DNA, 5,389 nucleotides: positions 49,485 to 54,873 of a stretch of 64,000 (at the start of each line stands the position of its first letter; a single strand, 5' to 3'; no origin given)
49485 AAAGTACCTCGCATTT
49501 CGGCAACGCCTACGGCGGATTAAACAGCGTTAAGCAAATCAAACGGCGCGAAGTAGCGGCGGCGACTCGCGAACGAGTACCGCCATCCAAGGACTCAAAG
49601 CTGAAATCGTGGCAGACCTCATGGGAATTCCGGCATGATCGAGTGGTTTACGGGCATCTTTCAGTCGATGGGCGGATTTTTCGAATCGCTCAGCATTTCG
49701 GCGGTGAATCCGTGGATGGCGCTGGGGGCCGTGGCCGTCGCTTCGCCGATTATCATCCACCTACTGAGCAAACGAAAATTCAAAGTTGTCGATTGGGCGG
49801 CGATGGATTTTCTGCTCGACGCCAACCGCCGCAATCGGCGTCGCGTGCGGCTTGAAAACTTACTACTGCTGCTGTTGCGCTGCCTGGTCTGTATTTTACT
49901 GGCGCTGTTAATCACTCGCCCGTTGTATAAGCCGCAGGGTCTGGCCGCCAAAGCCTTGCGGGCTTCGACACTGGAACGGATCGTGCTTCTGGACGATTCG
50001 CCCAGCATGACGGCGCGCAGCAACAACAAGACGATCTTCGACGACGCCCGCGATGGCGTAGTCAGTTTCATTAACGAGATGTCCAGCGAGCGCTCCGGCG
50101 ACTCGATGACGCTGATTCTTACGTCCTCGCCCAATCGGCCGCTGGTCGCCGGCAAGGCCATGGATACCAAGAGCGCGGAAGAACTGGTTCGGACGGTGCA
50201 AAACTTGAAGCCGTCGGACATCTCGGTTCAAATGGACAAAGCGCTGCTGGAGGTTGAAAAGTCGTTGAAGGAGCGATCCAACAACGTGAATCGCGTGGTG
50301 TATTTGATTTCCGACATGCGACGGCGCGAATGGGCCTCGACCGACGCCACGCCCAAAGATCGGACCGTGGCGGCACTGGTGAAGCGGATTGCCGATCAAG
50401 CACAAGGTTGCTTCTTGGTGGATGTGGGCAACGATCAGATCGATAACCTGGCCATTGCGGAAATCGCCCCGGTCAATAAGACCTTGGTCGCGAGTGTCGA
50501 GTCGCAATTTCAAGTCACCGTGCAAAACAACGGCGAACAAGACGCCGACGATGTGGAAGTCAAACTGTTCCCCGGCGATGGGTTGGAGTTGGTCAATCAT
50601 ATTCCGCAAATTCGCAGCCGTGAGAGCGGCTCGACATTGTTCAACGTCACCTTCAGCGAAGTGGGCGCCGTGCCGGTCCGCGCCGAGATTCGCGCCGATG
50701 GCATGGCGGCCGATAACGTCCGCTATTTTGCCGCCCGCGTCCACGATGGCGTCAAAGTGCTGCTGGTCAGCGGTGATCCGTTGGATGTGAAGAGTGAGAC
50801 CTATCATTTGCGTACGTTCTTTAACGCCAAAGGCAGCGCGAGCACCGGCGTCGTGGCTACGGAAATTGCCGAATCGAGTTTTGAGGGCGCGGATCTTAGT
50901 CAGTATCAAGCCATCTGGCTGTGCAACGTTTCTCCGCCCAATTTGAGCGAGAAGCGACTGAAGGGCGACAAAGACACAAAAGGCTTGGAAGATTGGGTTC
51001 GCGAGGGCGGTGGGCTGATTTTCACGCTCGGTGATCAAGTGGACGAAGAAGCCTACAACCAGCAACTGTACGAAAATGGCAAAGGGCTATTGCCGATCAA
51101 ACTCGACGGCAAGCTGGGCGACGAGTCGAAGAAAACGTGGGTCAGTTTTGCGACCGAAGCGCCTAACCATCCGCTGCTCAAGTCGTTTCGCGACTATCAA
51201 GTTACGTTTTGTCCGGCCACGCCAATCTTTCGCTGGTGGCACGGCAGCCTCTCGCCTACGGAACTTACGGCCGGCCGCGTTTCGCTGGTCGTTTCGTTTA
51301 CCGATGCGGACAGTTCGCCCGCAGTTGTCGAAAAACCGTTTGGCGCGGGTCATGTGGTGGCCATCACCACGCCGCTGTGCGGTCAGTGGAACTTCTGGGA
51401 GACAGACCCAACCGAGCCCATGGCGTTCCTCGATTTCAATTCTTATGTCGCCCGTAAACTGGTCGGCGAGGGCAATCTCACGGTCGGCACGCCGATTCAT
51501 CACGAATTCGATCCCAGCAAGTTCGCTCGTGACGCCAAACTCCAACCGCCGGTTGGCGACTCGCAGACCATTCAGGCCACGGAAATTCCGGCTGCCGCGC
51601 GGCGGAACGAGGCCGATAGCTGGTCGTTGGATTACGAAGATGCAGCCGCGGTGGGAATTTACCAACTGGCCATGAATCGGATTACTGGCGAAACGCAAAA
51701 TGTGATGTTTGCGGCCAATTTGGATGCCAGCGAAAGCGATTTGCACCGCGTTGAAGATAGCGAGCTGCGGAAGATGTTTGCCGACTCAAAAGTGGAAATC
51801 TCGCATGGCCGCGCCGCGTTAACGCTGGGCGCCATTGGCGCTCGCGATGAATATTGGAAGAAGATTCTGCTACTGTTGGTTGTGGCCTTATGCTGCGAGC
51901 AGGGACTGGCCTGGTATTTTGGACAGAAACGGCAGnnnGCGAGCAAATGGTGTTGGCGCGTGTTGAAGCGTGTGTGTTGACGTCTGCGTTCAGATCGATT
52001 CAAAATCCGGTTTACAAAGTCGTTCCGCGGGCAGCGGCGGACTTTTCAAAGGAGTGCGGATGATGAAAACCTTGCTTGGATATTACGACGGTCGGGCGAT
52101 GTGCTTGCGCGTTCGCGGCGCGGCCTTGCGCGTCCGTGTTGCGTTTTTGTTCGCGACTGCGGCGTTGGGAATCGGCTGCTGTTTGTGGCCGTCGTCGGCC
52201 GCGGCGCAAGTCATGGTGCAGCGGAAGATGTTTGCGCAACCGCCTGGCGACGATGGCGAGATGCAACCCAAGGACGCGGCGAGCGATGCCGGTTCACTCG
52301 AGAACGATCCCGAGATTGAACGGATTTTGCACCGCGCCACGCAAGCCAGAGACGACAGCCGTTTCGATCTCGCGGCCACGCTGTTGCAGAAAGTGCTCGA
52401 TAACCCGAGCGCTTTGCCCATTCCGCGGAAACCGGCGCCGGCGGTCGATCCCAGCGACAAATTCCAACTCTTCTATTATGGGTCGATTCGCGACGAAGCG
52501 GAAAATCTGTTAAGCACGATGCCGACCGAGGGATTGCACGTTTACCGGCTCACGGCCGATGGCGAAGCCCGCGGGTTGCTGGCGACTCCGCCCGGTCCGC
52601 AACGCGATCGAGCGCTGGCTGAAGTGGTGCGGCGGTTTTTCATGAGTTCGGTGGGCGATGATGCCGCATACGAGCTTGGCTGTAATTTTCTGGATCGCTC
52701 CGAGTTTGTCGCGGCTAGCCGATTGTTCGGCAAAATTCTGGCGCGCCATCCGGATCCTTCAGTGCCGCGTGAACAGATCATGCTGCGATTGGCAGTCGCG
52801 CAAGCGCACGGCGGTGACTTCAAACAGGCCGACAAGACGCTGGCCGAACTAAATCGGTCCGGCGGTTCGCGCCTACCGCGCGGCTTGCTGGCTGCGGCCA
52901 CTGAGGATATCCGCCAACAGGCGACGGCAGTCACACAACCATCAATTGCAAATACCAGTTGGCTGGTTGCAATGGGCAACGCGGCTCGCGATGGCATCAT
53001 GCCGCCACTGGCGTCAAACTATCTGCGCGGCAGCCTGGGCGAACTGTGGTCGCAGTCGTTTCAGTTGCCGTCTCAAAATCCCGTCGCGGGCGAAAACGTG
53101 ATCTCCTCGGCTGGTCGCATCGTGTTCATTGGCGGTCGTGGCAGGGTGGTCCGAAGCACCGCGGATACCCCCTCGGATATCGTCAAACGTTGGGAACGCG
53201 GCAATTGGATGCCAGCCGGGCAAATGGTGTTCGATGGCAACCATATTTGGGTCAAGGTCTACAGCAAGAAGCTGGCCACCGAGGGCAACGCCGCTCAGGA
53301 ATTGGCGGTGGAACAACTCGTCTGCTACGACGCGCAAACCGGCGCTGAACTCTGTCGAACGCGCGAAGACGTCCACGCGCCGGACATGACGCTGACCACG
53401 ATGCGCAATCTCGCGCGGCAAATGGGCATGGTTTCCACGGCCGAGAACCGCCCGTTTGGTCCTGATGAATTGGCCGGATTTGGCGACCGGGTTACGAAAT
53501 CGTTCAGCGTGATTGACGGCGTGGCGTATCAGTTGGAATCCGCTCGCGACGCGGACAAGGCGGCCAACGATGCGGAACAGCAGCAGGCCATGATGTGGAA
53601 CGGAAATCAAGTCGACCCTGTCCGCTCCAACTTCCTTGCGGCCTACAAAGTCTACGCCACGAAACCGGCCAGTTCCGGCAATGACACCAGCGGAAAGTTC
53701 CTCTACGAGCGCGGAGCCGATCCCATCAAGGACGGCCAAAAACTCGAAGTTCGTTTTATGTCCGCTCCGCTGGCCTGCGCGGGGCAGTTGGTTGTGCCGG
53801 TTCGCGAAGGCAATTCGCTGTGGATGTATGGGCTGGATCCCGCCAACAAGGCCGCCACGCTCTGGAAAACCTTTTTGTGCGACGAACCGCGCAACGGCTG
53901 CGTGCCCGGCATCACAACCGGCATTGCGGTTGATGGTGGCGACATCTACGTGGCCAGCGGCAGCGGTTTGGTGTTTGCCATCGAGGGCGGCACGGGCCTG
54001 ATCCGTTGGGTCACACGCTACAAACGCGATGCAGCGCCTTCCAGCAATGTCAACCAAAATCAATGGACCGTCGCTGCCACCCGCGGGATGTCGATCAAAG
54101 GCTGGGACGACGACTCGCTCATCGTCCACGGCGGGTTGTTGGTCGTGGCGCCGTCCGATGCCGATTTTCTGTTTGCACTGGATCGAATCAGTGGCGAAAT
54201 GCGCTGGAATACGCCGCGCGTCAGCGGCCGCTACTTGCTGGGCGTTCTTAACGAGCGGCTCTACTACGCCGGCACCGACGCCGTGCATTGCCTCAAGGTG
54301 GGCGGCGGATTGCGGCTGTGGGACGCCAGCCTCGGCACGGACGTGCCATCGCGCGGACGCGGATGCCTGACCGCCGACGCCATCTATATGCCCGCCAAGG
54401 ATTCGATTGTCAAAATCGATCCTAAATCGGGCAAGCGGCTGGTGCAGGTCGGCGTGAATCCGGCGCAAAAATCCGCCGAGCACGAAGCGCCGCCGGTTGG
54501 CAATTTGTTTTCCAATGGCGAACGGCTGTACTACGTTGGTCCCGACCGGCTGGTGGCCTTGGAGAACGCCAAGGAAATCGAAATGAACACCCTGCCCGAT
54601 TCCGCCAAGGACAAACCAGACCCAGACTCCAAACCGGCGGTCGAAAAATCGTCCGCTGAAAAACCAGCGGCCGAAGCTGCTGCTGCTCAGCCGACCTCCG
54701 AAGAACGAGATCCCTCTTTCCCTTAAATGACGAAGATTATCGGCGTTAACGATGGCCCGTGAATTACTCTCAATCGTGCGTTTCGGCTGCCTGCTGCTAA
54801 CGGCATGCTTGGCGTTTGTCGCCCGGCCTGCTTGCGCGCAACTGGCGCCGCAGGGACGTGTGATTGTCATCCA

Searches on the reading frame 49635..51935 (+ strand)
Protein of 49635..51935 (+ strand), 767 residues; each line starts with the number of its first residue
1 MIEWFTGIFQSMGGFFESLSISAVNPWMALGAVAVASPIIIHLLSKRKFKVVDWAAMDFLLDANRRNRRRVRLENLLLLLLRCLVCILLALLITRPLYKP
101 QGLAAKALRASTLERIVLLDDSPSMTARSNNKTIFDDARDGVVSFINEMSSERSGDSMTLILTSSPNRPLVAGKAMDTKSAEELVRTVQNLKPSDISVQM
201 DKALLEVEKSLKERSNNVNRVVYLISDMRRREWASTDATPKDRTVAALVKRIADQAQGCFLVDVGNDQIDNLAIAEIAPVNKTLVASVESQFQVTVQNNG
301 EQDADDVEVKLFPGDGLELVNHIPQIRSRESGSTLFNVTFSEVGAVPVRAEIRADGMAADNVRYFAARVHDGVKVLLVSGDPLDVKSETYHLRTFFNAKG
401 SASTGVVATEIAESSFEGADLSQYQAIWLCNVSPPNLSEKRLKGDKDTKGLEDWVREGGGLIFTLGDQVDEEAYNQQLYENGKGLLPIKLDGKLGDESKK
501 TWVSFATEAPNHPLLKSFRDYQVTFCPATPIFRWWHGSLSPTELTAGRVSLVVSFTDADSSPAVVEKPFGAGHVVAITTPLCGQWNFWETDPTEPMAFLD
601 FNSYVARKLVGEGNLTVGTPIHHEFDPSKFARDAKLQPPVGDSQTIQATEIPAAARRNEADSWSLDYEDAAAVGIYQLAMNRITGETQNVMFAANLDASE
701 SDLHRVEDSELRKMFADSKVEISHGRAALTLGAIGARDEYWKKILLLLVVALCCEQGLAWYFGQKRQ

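Call 50: search_protein_families(library=pfam, proteins=[window:49635-51935:+], max_evalue=0.00001)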
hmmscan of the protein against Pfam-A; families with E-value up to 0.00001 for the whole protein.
window:49635-51935:+ (767 aa): 2 families
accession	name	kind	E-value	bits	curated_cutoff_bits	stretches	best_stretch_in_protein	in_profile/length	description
PF07584.16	BatA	-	1.2e-15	58.1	25.9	1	25-96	6-77/77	Aerotolerance regulator N-terminal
PF13519.12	VWA_2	-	6e-10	40.1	27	1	116-228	2-106/107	von Willebrand factor type A domain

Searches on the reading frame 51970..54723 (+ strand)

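Call 50: search_protein_families(library=pfam, proteins=[window:51970-54723:+], max_evalue=0.00001)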
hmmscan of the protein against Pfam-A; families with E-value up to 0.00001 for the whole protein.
window:51970-54723:+ (918 aa): 1 family
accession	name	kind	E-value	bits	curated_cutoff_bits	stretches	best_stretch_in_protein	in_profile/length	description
PF13360.13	PQQ_2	-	1.4e-15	58.1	27.6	0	716-870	29-189/233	Outer membrane protein assembly factor BamB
